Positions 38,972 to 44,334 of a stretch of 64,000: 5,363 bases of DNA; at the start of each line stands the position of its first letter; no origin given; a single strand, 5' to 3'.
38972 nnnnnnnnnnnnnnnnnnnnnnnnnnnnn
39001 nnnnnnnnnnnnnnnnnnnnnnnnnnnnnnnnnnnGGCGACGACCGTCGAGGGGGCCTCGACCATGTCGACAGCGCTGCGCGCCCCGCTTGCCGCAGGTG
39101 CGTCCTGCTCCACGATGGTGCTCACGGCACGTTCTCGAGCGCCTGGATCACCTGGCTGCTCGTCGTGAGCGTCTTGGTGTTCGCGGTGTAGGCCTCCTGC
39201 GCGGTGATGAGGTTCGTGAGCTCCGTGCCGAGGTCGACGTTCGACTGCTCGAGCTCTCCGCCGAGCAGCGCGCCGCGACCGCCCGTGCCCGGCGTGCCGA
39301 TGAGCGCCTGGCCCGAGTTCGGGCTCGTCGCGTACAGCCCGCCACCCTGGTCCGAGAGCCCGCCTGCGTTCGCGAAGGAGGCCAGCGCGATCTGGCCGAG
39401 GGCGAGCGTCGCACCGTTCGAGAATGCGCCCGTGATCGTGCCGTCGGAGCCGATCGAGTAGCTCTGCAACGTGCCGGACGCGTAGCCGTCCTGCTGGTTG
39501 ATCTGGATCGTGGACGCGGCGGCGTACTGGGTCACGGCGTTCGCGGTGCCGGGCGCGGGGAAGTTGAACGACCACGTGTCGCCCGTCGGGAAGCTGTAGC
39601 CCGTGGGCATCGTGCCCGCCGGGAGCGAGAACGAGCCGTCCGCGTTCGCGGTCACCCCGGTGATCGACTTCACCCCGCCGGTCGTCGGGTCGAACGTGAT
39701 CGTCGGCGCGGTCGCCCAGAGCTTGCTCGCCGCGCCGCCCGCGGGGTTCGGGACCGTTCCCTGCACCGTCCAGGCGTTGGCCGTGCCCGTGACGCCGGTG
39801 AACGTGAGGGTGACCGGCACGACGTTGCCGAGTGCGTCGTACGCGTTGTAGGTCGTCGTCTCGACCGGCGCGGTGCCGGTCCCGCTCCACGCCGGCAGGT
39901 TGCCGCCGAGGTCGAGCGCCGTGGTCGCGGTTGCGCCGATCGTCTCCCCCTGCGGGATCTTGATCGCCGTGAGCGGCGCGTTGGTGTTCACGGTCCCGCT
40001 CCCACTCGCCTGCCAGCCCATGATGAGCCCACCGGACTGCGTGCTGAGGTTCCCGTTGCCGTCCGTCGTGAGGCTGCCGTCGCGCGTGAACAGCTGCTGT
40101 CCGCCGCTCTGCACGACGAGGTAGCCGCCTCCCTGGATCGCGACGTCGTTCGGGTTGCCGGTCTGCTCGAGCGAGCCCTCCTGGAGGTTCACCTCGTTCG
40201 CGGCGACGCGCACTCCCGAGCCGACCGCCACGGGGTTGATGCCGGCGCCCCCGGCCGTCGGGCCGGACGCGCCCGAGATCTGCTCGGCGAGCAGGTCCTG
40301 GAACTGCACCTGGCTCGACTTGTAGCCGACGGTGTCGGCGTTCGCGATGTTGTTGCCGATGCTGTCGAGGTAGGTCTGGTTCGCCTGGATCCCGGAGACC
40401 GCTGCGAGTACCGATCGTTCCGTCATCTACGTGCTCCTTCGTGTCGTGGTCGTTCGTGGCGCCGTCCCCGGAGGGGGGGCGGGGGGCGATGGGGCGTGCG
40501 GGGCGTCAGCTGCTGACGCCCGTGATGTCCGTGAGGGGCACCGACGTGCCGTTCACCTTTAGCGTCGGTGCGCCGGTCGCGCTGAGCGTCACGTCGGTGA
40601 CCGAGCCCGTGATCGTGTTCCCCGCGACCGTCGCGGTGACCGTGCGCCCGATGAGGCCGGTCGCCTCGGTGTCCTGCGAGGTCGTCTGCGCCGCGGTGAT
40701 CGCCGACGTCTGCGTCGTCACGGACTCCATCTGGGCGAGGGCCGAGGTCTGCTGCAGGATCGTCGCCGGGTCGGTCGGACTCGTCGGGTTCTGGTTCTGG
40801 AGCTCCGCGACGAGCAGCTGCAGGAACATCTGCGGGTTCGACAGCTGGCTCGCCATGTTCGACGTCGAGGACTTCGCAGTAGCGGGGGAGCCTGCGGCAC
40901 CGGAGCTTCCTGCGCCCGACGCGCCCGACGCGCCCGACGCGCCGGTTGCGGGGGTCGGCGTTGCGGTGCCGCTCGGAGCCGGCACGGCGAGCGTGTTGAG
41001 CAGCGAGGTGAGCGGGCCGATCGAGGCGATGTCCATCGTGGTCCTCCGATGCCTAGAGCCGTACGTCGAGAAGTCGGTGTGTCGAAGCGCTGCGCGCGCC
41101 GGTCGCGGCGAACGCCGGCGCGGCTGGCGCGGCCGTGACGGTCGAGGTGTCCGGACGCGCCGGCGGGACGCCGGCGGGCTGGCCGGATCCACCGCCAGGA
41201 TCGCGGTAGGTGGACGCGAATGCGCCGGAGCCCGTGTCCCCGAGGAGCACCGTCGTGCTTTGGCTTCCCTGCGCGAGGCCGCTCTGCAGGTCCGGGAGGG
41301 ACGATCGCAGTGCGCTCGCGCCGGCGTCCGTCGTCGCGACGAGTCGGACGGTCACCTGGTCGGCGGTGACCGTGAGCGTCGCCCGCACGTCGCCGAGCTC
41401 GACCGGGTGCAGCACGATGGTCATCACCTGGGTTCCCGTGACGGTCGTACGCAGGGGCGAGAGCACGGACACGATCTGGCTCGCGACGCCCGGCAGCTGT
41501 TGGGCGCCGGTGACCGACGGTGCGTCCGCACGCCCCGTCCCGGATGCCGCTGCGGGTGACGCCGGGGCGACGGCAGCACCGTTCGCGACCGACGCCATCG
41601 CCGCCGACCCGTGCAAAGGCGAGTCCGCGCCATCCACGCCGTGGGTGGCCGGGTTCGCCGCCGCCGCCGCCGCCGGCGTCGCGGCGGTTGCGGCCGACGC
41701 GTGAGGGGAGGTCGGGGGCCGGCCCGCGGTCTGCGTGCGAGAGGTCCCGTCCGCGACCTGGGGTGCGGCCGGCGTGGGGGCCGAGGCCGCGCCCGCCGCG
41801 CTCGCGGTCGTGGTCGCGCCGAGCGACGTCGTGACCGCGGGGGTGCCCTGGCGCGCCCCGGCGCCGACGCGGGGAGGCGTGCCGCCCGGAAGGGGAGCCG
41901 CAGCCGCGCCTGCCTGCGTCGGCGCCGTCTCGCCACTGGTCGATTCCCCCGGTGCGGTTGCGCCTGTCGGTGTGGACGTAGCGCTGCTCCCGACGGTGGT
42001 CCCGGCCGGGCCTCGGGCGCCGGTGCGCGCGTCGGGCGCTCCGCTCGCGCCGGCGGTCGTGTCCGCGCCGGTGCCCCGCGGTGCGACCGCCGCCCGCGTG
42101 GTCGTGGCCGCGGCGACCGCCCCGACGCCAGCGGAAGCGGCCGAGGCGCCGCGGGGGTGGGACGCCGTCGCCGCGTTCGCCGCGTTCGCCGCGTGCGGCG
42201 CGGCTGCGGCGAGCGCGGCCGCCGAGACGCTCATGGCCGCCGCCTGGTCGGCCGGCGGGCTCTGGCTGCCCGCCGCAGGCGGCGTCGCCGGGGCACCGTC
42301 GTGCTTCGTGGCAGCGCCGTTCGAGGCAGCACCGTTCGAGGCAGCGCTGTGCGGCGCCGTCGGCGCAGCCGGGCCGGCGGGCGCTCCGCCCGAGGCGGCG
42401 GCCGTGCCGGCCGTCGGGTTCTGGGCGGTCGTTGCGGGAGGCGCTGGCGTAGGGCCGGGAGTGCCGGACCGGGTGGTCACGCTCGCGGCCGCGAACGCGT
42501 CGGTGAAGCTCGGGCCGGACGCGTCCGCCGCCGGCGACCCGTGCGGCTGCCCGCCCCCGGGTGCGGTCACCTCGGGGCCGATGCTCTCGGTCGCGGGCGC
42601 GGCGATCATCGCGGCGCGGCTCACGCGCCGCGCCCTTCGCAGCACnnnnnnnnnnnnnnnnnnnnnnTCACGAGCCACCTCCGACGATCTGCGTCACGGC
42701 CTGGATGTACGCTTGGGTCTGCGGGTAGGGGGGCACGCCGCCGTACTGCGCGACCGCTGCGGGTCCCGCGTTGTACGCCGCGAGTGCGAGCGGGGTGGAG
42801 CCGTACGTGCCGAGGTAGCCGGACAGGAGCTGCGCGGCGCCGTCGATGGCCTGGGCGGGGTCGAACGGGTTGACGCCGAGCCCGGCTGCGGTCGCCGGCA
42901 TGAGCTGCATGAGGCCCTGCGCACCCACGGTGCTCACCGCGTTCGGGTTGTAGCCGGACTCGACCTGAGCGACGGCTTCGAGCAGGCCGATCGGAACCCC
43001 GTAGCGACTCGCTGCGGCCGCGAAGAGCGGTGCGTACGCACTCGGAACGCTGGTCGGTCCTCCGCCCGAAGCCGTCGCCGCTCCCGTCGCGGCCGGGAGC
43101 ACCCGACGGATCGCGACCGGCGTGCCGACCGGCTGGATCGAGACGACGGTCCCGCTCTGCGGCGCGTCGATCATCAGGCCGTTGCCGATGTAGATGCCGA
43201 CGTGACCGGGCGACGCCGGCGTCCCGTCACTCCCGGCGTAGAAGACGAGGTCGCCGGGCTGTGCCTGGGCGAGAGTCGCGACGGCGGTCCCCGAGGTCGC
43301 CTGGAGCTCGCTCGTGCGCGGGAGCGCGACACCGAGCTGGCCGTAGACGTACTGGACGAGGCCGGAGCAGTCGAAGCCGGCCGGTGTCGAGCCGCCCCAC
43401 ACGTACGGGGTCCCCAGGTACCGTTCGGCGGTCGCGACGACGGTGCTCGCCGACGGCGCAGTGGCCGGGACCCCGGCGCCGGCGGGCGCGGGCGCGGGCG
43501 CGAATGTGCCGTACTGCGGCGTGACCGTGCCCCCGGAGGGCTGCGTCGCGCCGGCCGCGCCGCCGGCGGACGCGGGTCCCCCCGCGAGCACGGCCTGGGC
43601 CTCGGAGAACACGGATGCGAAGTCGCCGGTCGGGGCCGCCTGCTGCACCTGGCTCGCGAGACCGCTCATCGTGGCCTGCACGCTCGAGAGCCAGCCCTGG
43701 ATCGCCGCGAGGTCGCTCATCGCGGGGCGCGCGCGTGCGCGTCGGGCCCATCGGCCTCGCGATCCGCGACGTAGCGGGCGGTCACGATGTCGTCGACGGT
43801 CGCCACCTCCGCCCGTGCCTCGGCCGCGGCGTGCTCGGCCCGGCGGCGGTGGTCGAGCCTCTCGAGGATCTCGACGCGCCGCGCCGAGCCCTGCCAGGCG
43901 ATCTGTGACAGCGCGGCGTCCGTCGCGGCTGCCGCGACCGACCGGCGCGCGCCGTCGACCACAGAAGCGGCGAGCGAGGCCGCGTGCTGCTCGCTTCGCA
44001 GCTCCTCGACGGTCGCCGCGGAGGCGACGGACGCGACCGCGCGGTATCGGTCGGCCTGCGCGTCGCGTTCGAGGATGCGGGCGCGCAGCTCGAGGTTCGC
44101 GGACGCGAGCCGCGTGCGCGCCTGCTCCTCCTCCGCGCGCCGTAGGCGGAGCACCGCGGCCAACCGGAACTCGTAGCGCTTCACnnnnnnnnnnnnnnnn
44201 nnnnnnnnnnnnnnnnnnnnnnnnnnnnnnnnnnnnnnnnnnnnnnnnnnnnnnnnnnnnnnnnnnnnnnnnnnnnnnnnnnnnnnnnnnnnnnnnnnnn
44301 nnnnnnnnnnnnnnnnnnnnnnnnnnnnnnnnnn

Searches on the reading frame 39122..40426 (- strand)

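Call 54: search_protein_families(library=pfam, proteins=[window:39122-40426:-], max_evalue=0.001)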
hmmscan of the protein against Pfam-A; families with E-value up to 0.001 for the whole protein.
window:39122-40426:- (434 aa): 4 families
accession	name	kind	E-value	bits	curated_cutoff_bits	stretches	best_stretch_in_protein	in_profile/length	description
PF06429.18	Flg_bbr_C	-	8.9e-13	48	23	1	390-432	3-45/46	Flagellar basal body rod FlgEFG protein C-terminal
PF22692.1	LlgE_F_G_D1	-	2.2e-11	44.2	27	1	96-160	1-50/64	Flagellar hook protein FlgE/F/G D1 domain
PF07559.19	FlgE_D2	-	2.1e-10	41.7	22.7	1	189-315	22-142/142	Flagellar basal body protein FlaE D2 domain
PF00460.25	Flg_bb_rod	-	9.6e-08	32.3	20.7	1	8-36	3-31/31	Flagella basal body rod protein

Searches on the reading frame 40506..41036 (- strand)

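Call 55: search_protein_families(library=pfam, proteins=[window:40506-41036:-], max_evalue=0.001)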
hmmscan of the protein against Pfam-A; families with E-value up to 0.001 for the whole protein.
window:40506-41036:- (176 aa): 2 families
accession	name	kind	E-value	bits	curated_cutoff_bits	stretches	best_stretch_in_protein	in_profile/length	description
PF03963.19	FlgD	-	1.9e-10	41.2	27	1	52-111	12-71/75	Flagellar hook capping protein - N-terminal region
PF13861.12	FLgD_tudor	-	4.9e-07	30.3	26.9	1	120-172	1-58/58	FlgD Tudor-like domain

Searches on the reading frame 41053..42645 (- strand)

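Call 55: search_protein_families(library=pfam, proteins=[window:41053-42645:-], max_evalue=0.001)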
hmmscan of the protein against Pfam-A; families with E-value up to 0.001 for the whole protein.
window:41053-42645:- (530 aa): 1 family
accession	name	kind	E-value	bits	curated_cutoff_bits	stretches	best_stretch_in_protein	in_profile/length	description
PF02120.21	Flg_hook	-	1.1e-11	44.8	29.8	1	404-459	11-66/85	Flagellar hook-length control protein FliK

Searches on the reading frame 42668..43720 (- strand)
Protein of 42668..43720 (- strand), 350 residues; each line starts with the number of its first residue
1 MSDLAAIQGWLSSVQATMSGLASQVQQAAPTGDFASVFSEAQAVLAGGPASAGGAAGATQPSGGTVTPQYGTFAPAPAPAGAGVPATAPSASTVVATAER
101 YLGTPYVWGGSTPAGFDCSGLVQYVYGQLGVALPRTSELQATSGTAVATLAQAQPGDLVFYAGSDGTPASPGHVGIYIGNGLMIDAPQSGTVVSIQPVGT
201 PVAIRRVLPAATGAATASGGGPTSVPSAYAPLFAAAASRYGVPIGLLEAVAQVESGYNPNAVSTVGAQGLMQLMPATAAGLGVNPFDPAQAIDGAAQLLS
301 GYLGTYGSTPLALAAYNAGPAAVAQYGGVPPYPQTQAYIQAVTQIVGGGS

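Call 55: search_protein_families(library=pfam, proteins=[window:42668-43720:-], max_evalue=0.001)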
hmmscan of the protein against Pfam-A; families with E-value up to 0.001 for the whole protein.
window:42668-43720:- (350 aa): 2 families
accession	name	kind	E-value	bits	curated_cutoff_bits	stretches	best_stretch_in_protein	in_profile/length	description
PF00877.26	NLPC_P60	-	1.1e-27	96.5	23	1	103-204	1-97/105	NlpC/P60 family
PF01464.25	SLT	-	1.3e-25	89.7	21.3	1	232-327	2-105/117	Transglycosylase SLT domain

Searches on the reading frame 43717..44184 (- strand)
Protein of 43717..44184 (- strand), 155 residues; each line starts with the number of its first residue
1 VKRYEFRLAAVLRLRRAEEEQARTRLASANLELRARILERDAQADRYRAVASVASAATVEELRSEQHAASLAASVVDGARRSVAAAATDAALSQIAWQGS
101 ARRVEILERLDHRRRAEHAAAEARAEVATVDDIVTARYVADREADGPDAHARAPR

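Call 55: search_protein_families(library=pfam, proteins=[window:43717-44184:-], max_evalue=0.001)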
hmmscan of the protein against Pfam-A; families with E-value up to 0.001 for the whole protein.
window:43717-44184:- (155 aa): 1 family
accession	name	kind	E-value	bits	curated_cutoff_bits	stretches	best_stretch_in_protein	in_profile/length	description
PF02050.21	FliJ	-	1.2e-06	29.2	28.4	1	20-138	1-123/123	Flagellar FliJ protein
